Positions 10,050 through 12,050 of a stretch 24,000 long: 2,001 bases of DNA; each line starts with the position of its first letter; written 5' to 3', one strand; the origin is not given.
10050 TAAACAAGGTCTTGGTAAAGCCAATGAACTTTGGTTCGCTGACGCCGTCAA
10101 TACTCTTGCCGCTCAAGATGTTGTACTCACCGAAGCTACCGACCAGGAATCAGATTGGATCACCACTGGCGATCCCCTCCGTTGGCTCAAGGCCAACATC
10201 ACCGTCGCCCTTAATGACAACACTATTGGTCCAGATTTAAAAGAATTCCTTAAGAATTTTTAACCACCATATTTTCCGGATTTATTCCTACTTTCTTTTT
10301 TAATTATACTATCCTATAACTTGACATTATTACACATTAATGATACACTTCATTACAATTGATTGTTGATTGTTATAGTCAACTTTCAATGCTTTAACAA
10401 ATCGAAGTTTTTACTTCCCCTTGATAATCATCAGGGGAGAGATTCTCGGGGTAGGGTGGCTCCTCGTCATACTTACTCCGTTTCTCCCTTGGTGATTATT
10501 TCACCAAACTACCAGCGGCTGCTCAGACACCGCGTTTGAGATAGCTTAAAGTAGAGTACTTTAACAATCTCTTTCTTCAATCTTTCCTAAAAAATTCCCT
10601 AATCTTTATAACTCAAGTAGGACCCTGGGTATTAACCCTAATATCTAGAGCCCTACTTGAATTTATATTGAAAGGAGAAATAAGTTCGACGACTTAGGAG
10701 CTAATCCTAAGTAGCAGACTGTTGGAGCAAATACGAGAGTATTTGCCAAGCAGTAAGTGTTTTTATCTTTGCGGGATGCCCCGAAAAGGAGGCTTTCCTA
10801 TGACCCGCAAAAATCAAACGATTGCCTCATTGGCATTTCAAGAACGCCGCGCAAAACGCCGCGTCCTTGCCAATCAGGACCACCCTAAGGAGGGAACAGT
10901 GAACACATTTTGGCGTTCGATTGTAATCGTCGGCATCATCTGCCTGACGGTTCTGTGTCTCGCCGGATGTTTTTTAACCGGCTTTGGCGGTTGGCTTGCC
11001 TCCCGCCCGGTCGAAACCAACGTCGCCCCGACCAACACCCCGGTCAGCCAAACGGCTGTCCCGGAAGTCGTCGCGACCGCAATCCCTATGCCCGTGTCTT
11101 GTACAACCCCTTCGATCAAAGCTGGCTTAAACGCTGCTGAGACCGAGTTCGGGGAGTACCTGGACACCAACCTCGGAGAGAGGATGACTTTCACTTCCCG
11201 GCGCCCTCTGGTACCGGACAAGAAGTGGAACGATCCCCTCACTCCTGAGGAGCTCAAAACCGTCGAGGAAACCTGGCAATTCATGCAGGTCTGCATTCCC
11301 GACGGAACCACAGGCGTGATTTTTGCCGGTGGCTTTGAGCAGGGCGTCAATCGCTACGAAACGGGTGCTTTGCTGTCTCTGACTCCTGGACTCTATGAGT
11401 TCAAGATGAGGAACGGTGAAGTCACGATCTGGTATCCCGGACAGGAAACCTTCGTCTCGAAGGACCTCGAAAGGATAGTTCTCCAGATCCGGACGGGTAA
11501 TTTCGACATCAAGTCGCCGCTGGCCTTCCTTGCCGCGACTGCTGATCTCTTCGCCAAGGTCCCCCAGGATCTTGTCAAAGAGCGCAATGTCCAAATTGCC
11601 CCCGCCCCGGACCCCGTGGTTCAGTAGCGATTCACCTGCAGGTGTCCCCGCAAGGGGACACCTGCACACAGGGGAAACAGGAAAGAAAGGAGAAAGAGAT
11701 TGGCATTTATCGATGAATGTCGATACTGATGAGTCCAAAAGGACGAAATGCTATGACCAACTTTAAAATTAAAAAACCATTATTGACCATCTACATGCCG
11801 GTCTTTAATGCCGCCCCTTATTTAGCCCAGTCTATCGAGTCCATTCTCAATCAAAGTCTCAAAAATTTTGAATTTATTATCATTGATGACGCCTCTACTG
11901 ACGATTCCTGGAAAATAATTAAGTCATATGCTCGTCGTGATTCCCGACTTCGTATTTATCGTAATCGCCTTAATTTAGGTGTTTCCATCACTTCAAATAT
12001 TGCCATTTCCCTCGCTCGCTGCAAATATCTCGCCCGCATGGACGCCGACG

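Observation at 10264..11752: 1.5-kb compositionally foreign cassette between galU and the GT2/GT-C glycosylation genes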

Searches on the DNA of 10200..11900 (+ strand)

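Call 5: search_rna_families(source=window, start=10200, end=11900, threshold=evalue, max_evalue=10, show_alignments=4)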
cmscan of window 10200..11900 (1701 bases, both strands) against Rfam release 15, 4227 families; matches with E-value up to 10: 3.
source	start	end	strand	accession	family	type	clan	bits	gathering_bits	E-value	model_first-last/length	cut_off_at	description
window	11703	11751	+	RF00008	Hammerhead_3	Gene; ribozyme;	CL00010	28.2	48.5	0.002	4-51/54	no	Hammerhead ribozyme (type III)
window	11645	11658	-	RF01370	CRISPR-DR57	Gene; CRISPR;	-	16.4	39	3.2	8-21/37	no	CRISPR RNA direct repeat element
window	10394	10536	-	RF03077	RT-2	Gene; sRNA;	-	15.7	40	0.64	1-222/222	no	RT-2 RNA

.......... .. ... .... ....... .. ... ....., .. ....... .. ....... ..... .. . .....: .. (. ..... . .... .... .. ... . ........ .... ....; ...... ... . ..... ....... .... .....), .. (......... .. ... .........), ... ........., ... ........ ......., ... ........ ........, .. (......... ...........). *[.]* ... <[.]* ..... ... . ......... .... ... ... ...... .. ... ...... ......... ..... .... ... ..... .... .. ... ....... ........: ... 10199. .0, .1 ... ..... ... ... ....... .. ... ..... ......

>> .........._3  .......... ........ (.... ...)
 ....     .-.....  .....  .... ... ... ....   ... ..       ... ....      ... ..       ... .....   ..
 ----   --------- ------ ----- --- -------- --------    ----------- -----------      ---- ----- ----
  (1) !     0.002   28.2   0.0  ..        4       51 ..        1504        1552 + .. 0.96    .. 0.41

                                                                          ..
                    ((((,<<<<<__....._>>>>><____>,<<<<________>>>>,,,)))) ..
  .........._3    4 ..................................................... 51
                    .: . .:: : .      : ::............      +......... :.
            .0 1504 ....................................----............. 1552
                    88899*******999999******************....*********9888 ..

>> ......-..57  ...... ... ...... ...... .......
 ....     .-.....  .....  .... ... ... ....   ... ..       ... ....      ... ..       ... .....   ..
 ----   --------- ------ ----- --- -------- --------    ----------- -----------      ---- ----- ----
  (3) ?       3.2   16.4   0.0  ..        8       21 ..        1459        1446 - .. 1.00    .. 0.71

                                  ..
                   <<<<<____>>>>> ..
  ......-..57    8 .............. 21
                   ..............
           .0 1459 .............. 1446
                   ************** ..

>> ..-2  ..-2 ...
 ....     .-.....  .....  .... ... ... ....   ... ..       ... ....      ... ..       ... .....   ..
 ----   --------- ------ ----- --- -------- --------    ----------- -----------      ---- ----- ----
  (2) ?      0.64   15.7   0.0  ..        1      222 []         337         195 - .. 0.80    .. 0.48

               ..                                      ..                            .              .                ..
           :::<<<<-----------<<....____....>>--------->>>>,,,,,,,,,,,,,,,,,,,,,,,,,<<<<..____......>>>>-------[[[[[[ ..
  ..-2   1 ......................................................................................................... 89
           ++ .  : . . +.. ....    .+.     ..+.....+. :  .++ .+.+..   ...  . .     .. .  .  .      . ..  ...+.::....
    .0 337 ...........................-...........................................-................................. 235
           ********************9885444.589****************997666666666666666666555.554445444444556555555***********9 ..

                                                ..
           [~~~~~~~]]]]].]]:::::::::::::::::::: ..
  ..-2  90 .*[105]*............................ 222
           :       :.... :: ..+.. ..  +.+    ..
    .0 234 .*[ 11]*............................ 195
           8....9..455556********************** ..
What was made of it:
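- Checked: This is below the gathering score of 48.5, with E = 0.002 (call 5).
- Tried and rejected: Both were rejected as chance (call 5).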

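Call 50: build_rna_model(alignment_id=A5, structure=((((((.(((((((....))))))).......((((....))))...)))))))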
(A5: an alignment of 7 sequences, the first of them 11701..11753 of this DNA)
Model R1 built from alignment A5 (7 sequences, 53 columns); structure: as given.
model positions 53; base pairs 17; branch points 1; effective number of sequences 4.42; information 1.047 bits per position. Calibrated on 0.2 Mb of random sequence (short: E-values are rough).
structure used (alignment columns):
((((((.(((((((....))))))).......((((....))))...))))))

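Call 51: search_with_rna_model(model_id=R1, sources=[window, L001, L004, L006, L008, L009, L010, L011, L013, L014, L015, L016, L017, L018, L019, L020, L021, L022, L025, L027, L028, L029, L034, L036, L037, L039, L040, L043, L044, L045, L046, L047, L048, L049, L050, L051, L052, L055, L056], max_evalue=0.1, make_alignment=true)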
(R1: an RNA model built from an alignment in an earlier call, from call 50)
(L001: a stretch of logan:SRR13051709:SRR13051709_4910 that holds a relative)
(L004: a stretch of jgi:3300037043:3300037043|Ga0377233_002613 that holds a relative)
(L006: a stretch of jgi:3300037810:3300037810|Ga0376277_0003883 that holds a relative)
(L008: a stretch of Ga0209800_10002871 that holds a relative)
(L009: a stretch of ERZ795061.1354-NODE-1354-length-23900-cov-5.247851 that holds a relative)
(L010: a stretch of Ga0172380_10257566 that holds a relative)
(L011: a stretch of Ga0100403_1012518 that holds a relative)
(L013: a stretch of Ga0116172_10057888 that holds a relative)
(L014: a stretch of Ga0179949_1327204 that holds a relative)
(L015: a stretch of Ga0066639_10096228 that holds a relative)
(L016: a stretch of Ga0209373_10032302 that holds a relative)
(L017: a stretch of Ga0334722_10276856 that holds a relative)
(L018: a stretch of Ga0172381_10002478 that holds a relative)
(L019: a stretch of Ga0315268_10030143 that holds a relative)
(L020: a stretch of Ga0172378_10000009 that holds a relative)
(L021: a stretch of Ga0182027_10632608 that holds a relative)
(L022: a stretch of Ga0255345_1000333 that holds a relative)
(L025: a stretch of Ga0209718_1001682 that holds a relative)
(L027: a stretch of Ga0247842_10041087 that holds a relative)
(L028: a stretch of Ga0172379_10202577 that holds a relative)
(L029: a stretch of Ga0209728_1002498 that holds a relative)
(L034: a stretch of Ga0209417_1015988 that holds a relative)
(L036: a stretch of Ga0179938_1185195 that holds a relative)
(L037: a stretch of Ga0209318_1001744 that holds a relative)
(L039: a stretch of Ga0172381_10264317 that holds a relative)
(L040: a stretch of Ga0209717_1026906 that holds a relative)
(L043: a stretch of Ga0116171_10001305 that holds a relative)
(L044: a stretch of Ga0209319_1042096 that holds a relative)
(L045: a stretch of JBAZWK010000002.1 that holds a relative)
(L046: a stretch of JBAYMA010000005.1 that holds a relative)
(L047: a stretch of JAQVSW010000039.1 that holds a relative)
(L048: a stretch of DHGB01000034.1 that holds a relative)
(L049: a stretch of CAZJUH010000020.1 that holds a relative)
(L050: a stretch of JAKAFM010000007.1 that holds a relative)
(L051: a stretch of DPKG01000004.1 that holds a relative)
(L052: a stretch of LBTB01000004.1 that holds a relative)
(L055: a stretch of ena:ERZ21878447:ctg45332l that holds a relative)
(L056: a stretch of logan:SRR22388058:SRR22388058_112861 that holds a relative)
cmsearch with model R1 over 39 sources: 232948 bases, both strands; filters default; matches with E-value up to 0.1: 31.
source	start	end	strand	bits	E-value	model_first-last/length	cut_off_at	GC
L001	7023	7075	+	79.6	4.8e-20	1-53/53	no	0.36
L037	3821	3873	+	78.6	9.3e-20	1-53/53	no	0.4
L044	492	544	+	78.6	9.3e-20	1-53/53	no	0.4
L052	4530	4582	+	78.6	9.3e-20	1-53/53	no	0.4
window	11701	11753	+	77.6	1.8e-19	1-53/53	no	0.4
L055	6029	6081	+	76.4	4e-19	1-53/53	no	0.36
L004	6982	7034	+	73.6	2.7e-18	1-53/53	no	0.53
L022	1951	2003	+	71.6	1e-17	1-53/53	no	0.45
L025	1957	2009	+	66.9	2.5e-16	1-53/53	no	0.47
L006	6968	7020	+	66.6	3.1e-16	1-53/53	no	0.45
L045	4752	4804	+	66.6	3.1e-16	1-53/53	no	0.45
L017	1006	1062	+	58.3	8.9e-14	1-53/53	no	0.46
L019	3661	3717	+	58.3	8.9e-14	1-53/53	no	0.46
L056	3099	3155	+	52.1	5.8e-12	1-53/53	no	0.46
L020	3629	3682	+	50.8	1.4e-11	1-53/53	no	0.48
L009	3710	3775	+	50.6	1.6e-11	1-53/53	no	0.44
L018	3604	3656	+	48.2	8.3e-11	1-53/53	no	0.42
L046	4604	4656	+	48.2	8.3e-11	1-53/53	no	0.42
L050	3922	3993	+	44.3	1.2e-09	1-53/53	no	0.49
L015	1309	1368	+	38.7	5.4e-08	1-53/53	no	0.5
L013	1426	1481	+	36.2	2.9e-07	1-53/53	no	0.62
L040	3096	3151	+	36.2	2.9e-07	1-53/53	no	0.62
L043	3662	3717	+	36.2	2.9e-07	1-53/53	no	0.62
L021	1111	1145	+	35.5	4.6e-07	1-35/53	3'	0.51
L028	368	424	+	34.3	1e-06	1-53/53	no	0.56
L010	1248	1303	+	25.5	0.00041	1-53/53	no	0.48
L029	3923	3978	+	25.5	0.00041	1-53/53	no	0.48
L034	1376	1431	+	25.5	0.00041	1-53/53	no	0.48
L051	4563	4618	+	25.5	0.00041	1-53/53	no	0.48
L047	4663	4719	+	25.5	0.00043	1-53/53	no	0.46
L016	1044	1105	+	23.5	0.0016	1-53/53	no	0.48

Alignment A6: 31 matches aligned to the model, 91 columns, each read 5' to 3' on its own strand. Consensus structure (alignment columns), stored with it:
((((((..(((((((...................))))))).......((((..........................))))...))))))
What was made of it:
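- A covariance model finds 31 hits with E from 1e-20 to 1e-3 (call 51).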

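Call 100: search_rna_families(sources=[L004, L013, L028, L009, L050, L022, L020, L017, L062, L063, L008, L011], threshold=evalue, max_evalue=0.01)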
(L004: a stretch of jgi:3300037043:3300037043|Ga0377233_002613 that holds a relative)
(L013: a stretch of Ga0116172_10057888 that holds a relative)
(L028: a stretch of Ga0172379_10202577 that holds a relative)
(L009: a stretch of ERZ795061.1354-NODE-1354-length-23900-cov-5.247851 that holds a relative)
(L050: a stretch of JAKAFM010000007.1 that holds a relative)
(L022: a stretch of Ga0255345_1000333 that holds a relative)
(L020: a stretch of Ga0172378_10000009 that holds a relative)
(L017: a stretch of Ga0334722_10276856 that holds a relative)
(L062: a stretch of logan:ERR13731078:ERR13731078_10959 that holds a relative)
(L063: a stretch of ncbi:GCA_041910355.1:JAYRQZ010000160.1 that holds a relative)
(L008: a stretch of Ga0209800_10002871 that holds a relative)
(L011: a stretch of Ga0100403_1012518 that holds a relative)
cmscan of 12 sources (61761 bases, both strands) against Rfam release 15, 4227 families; matches with E-value up to 0.01: 7.
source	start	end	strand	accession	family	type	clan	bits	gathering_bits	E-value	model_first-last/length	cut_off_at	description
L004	3291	3363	+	RF00005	tRNA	Gene; tRNA;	CL00001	64.8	29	8.3e-12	1-71/71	no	tRNA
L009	111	183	+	RF00005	tRNA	Gene; tRNA;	CL00001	64.7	29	8.5e-12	1-71/71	no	tRNA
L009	11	81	+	RF00005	tRNA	Gene; tRNA;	CL00001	61.3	29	7.5e-11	1-71/71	no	tRNA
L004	3127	3198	-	RF00005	tRNA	Gene; tRNA;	CL00001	60.6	29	1.2e-10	1-71/71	no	tRNA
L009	3709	3776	+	RF00008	Hammerhead_3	Gene; ribozyme;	CL00010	46.6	48.5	4.4e-07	1-54/54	no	Hammerhead ribozyme (type III)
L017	1005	1063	+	RF00008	Hammerhead_3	Gene; ribozyme;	CL00010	39.4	48.5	5e-05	1-54/54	no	Hammerhead ribozyme (type III)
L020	3628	3683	+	RF00008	Hammerhead_3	Gene; ribozyme;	CL00010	38.1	48.5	0.00012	1-54/54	no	Hammerhead ribozyme (type III)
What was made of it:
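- On Hammerhead ribozyme, type III (RF00008): Window 28.2 bits (call 5); relatives at best 46.6, 39.4 and 38.1 (call 100).
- The hammerhead scores below Rfam's gathering threshold here (28.2) and in relatives (best 46.6 against 48.5; calls 5, 100).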
